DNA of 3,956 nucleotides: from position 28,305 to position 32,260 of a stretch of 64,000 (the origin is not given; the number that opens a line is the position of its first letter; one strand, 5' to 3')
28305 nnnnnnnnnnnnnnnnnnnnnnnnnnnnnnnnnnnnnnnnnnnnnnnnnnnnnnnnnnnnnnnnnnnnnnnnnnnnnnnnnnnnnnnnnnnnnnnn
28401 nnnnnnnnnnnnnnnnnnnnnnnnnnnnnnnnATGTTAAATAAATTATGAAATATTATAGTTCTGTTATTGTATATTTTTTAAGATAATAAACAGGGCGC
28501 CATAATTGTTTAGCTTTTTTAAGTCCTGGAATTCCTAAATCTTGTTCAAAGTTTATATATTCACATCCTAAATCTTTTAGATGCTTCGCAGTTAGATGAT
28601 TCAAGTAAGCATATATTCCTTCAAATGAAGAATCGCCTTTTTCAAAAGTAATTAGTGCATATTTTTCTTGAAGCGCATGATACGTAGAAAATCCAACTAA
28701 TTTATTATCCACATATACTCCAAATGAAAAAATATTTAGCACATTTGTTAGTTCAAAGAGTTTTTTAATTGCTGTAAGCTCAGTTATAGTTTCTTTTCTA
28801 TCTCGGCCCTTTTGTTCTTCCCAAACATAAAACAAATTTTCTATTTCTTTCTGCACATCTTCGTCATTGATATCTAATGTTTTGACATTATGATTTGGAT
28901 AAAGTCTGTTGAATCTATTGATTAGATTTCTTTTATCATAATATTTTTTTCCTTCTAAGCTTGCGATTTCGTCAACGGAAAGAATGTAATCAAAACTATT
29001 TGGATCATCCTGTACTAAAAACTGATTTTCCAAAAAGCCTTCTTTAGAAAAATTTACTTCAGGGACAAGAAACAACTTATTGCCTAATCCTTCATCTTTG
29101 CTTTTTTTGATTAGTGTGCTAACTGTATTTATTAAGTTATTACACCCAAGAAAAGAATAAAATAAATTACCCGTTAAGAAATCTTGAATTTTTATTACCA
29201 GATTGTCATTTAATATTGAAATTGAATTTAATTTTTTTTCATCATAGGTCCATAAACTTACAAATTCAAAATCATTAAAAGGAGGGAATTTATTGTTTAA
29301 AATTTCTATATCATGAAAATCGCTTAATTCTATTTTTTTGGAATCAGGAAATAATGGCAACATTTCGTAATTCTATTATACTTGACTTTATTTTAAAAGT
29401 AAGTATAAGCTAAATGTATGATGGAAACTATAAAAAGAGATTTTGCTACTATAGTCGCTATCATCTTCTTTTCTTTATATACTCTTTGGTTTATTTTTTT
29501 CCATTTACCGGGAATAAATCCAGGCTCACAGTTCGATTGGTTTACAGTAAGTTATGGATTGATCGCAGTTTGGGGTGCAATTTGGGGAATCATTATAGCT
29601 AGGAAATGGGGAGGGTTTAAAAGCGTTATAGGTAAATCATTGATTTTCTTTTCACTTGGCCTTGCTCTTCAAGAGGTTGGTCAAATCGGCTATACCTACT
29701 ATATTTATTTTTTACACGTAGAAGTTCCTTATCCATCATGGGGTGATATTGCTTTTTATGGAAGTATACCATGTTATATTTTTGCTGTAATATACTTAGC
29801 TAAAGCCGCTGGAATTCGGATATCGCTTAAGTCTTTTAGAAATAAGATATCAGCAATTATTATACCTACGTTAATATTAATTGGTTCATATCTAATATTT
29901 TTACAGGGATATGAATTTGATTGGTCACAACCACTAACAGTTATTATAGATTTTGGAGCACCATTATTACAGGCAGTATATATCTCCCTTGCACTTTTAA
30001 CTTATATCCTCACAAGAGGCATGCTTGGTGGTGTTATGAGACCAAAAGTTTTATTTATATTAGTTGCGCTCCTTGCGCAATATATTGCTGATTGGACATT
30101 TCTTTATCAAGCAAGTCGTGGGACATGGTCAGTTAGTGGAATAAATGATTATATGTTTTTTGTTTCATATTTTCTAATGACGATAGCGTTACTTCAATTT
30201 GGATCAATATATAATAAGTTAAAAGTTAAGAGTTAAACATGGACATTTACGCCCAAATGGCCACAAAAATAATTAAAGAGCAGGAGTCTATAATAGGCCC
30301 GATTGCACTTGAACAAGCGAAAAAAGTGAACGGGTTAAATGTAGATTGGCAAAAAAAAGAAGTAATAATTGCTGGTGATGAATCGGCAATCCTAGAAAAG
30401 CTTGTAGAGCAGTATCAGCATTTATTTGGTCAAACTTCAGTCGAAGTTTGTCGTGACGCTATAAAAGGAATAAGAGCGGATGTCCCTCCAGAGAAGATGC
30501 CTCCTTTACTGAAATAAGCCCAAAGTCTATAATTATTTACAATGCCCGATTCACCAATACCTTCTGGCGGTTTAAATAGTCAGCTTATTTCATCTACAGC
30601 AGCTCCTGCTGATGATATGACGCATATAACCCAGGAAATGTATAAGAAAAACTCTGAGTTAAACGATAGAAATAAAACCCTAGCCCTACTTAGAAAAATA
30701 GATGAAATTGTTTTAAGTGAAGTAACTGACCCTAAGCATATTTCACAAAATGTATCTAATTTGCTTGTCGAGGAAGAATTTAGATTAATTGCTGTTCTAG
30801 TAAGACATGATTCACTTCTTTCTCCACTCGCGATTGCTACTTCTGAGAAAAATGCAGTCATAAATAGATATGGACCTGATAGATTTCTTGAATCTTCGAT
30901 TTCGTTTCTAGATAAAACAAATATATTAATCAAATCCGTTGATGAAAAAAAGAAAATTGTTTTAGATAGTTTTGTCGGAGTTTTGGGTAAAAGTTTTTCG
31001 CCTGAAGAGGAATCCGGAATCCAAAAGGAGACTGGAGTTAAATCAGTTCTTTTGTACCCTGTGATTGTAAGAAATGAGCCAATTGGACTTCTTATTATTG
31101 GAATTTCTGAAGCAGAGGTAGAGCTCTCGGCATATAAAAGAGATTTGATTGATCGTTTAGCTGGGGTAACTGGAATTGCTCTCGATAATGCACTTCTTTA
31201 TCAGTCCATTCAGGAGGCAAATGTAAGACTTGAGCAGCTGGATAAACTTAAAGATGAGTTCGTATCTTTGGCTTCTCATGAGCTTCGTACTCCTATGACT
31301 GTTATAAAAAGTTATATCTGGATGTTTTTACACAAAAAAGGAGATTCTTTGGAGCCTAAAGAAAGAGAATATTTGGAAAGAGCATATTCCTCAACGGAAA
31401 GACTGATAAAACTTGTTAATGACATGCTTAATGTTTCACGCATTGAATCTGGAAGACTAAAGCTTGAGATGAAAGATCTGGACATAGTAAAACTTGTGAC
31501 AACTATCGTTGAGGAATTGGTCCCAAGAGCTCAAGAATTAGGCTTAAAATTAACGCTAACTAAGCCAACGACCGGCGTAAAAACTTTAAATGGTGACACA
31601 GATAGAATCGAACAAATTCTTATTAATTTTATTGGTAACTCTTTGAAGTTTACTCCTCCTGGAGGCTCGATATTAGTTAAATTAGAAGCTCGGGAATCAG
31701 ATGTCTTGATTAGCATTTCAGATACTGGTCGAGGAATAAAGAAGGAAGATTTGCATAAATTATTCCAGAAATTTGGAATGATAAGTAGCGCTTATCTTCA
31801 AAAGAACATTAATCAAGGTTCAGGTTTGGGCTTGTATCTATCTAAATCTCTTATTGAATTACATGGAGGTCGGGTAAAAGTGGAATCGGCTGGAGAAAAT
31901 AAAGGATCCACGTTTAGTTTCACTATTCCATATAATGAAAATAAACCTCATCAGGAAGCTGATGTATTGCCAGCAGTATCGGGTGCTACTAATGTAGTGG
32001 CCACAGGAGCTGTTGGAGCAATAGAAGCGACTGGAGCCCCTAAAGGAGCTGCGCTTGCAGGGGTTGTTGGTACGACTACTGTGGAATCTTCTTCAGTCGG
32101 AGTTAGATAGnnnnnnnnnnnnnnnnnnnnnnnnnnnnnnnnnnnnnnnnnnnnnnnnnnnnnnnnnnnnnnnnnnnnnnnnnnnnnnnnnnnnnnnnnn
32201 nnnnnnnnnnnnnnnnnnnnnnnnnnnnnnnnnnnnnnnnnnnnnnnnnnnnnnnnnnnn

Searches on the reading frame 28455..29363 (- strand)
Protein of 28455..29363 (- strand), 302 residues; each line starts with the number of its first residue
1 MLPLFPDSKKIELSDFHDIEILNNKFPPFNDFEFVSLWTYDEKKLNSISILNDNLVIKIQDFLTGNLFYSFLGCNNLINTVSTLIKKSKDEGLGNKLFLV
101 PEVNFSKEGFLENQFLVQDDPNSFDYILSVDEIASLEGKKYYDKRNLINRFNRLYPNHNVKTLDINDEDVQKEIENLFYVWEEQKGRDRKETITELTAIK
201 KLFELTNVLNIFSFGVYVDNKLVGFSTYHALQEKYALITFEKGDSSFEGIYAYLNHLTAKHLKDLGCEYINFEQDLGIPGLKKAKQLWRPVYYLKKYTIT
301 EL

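Call 54: search_protein_families(library=pfam, proteins=[window:28455-29363:-], max_evalue=0.001)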
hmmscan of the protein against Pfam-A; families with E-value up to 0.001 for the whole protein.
window:28455-29363:- (302 aa): 1 family
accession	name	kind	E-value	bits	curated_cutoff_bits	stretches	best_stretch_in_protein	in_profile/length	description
PF09924.15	LPG_synthase_C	-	3.6e-29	102.2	27.5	1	116-299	92-297/298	Phosphatidylglycerol lysyltransferase, C-terminal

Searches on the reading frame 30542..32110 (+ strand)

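Call 54: search_protein_families(library=pfam, proteins=[window:30542-32110:+], max_evalue=0.001)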
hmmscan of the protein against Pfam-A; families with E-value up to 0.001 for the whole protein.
window:30542-32110:+ (522 aa): 3 families
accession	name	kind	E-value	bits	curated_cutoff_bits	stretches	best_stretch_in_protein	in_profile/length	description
PF02518.31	HATPase_c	-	4.7e-27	95.1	26.4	1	351-464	1-109/111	Histidine kinase-, DNA gyrase B-, and HSP90-like ATPase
PF00512.31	HisKA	-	2.2e-17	63.3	26.9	1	237-304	2-66/66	His Kinase A (phospho-acceptor) domain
PF13589.12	HATPase_c_3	-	0.00041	20.8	25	1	358-470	5-113/137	Histidine kinase-, DNA gyrase B-, and HSP90-like ATPase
